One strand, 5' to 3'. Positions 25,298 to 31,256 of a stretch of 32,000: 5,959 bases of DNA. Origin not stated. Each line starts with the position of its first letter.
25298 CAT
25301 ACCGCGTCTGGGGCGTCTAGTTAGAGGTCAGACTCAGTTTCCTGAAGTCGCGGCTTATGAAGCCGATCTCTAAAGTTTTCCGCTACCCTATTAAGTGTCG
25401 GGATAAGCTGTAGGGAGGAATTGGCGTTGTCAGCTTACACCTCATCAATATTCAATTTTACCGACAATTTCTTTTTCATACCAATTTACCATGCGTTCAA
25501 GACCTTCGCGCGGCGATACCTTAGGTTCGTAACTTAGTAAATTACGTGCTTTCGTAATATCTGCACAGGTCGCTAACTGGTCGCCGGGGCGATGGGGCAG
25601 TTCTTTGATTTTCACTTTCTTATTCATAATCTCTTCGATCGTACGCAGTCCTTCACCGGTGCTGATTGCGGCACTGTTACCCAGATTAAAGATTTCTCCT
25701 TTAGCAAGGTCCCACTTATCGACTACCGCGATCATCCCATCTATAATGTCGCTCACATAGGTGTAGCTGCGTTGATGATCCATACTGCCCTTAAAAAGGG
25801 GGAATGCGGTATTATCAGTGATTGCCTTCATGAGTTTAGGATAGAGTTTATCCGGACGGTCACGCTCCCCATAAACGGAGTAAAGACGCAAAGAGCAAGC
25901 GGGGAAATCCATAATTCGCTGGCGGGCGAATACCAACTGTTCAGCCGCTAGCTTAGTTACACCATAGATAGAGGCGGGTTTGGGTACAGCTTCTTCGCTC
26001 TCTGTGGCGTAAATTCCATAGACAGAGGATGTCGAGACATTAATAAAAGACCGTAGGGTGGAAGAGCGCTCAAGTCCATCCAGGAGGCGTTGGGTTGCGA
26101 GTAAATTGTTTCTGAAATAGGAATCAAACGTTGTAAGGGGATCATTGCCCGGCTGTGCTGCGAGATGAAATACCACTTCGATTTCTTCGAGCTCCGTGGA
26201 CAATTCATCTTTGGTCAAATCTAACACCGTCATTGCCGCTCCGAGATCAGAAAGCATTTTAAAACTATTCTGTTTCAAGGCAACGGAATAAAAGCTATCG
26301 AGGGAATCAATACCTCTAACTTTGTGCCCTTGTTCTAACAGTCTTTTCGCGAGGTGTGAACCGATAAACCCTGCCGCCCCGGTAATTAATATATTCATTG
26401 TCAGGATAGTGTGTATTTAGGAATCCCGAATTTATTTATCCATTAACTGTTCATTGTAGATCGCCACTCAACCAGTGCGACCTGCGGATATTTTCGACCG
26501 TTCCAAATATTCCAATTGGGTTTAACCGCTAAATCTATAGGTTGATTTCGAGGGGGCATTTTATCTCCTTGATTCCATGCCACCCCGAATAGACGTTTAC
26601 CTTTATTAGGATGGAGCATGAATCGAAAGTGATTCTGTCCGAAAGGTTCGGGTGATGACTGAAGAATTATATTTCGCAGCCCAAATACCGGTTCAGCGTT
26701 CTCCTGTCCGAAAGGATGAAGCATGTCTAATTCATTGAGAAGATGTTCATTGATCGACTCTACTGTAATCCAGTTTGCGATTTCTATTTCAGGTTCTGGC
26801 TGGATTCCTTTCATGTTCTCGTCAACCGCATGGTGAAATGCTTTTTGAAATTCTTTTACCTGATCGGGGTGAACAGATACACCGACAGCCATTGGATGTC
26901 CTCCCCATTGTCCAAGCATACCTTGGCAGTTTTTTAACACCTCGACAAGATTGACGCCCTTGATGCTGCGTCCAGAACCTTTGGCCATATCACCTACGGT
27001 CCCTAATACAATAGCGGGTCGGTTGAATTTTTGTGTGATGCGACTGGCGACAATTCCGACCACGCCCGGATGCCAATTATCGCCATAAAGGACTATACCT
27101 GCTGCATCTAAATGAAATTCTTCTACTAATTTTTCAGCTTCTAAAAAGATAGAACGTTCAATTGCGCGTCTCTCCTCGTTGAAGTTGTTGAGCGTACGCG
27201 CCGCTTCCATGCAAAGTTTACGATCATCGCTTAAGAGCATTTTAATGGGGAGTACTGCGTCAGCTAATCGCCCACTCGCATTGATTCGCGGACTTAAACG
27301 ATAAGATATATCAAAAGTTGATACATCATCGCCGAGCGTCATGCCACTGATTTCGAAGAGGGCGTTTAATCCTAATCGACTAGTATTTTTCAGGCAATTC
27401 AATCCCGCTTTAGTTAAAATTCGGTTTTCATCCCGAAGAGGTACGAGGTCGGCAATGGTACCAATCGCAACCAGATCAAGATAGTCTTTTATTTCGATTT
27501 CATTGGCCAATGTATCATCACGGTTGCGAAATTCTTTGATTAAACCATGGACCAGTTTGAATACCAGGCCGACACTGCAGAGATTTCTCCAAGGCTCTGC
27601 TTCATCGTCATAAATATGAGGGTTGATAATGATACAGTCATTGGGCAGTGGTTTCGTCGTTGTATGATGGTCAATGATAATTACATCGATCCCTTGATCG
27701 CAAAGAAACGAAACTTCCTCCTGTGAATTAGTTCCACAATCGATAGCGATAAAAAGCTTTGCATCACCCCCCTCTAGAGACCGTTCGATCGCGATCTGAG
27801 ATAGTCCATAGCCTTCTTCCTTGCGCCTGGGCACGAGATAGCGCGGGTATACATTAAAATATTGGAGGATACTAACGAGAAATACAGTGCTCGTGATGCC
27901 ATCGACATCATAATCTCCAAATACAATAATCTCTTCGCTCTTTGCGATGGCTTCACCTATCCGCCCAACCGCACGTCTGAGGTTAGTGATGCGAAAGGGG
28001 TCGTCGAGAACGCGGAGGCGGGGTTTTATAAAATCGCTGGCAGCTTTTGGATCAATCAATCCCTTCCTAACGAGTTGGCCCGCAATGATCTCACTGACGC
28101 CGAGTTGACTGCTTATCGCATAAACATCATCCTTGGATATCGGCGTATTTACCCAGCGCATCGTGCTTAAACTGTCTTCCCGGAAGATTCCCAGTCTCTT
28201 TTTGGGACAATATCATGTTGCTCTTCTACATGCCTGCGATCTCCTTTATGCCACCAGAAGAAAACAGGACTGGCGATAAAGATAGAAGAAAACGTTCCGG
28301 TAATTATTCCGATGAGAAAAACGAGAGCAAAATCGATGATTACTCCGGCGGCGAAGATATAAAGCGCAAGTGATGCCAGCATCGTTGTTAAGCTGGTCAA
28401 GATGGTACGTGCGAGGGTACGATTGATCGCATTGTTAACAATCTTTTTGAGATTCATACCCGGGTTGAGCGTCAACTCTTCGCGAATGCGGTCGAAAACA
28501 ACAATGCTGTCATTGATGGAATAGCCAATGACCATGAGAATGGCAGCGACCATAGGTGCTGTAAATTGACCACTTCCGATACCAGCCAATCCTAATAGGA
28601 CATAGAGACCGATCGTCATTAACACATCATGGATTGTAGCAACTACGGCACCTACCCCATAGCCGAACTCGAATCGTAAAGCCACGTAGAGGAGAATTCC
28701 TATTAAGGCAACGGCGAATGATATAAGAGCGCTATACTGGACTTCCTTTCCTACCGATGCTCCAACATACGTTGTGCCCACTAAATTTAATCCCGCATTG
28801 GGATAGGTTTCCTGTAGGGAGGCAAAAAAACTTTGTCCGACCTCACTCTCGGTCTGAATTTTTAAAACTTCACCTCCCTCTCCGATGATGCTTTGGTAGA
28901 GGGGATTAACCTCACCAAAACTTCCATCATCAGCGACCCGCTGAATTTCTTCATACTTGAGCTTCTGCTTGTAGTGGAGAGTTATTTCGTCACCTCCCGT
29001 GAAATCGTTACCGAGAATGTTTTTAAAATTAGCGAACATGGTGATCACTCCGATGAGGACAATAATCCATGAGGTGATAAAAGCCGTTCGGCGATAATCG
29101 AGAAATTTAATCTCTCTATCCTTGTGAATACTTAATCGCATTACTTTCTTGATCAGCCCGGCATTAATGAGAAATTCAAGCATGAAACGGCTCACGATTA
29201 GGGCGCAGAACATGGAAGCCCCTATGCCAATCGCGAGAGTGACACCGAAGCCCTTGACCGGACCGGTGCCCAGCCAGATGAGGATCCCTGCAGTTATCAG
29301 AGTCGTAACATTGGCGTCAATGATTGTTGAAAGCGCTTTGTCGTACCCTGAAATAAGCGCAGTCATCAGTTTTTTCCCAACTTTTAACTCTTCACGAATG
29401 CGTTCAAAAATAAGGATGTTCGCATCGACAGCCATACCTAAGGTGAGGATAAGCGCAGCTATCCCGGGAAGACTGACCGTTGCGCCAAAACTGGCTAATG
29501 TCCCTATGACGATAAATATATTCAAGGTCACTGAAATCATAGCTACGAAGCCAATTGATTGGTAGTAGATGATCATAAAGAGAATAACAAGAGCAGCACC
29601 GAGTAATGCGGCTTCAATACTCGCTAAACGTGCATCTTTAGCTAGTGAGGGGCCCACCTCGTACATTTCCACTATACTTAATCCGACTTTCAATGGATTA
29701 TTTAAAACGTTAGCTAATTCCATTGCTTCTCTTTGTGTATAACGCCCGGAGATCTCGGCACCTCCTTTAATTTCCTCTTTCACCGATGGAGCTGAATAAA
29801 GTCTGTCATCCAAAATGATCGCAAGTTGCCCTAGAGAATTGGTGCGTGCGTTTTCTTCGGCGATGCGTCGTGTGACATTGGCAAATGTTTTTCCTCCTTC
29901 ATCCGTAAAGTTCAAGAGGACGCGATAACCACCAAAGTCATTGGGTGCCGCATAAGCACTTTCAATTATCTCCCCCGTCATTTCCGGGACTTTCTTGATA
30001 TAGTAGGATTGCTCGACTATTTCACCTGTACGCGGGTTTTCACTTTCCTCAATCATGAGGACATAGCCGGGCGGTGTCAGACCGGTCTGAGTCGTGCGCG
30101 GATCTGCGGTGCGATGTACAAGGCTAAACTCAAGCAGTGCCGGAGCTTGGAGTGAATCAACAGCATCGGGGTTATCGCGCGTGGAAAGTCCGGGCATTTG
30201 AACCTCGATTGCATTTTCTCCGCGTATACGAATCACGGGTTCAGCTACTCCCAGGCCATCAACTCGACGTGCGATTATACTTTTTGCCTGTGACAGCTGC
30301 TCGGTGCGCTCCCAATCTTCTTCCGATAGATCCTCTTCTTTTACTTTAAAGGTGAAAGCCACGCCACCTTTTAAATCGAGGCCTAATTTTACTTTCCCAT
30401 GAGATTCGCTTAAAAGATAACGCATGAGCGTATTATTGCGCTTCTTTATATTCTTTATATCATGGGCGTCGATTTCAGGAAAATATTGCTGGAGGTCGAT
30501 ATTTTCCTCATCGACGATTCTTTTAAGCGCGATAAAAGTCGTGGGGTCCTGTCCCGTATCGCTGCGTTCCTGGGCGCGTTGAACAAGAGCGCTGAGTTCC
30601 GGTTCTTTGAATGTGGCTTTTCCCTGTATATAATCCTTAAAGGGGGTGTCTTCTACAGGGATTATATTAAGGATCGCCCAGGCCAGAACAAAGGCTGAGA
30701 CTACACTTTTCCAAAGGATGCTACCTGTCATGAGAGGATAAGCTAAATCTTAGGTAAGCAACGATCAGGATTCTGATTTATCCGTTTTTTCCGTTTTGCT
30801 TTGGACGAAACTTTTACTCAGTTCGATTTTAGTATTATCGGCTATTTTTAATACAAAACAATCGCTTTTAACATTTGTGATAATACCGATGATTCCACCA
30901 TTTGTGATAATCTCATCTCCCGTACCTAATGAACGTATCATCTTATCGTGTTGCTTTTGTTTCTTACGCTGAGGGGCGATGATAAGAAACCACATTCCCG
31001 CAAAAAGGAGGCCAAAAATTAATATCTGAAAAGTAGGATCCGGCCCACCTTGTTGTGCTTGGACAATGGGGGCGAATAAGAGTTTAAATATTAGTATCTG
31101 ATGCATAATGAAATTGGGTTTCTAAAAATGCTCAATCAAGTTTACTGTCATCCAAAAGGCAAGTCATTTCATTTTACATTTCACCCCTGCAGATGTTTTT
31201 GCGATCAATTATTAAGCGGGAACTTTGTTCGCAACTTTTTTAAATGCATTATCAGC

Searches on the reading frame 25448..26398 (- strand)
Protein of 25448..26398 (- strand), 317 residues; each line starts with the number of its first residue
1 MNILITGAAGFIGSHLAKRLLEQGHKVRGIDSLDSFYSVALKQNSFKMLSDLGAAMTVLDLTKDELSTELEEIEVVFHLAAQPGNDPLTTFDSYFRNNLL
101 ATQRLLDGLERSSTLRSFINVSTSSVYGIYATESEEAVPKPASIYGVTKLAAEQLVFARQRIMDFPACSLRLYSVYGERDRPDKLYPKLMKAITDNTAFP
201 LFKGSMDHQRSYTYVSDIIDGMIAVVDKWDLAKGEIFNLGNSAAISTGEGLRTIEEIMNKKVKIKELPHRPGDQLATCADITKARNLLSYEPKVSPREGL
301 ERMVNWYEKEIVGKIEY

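Call 69: search_protein_families(library=pfam, proteins=[window:25448-26398:-], max_evalue=0.00001)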
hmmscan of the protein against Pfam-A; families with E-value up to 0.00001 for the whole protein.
window:25448-26398:- (317 aa): 6 families
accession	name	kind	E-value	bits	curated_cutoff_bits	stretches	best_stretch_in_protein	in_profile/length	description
PF01370.27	Epimerase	-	1.6e-44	152.6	20.9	1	3-240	1-240/240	NAD dependent epimerase/dehydratase family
PF16363.11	GDP_Man_Dehyd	-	1.7e-42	146.5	27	1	4-303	1-332/332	GDP-mannose 4,6 dehydratase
PF01073.25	3Beta_HSD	-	9.1e-18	64.7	22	1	4-223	1-226/280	3-beta hydroxysteroid dehydrogenase/isomerase family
PF07993.18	NAD_binding_4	-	3e-13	50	20.1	1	59-178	75-210/258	Male sterility protein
PF04321.23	RmlD_sub_bind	-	4.3e-12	46.1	27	1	1-253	1-226/287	RmlD substrate binding domain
PF02719.21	Polysacc_synt_2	-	1.8e-08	34.3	20.2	1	3-163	1-156/293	Polysaccharide biosynthesis protein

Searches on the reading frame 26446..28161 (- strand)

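Call 69: search_protein_families(library=pfam, proteins=[window:26446-28161:-], max_evalue=0.00001)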
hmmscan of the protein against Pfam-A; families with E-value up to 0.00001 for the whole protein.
window:26446-28161:- (572 aa): 3 families
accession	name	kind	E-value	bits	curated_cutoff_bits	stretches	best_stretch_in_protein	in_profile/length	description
PF17768.7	RecJ_OB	-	4.6e-22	78.6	27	1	465-563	5-105/107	RecJ OB domain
PF01368.27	DHH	-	7.4e-22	78.4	28.1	1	78-235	2-125/125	DHH family, N-terminal domain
PF02272.25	DHHA1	-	1.4e-18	67.6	25.9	1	355-446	4-100/102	DHHA1 domain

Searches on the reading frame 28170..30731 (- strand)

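Call 69: search_protein_families(library=pfam, proteins=[window:28170-30731:-], max_evalue=0.00001)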
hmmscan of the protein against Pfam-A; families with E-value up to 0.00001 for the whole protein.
window:28170-30731:- (854 aa): 4 families
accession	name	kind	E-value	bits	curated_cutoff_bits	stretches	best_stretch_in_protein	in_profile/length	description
PF02355.23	SecD_SecF_C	-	6.7e-72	241.3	20.5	2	653-829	18-188/189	Protein export membrane protein SecD/SecF, C-terminal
PF22599.2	SecDF_P1_head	-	6.8e-20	71.5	27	1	240-344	10-108/114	SecDF, P1 head subdomain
PF21760.3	SecD_1st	-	1.2e-15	57.1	27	1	147-206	2-59/60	Protein translocase subunit SecDF, P1 domain, N-terminal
PF03176.21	MMPL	-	7.5e-08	32.1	20.5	1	367-511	143-292/333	MMPL family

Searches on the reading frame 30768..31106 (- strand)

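Call 69: search_protein_families(library=pfam, proteins=[window:30768-31106:-], max_evalue=0.00001)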
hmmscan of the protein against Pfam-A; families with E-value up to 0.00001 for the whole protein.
window:30768-31106:- (113 aa): 1 family
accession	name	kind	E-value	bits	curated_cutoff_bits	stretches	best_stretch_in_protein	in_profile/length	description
PF02699.20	YajC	-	1.7e-25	89.2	28.2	1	27-102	2-77/78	Preprotein translocase subunit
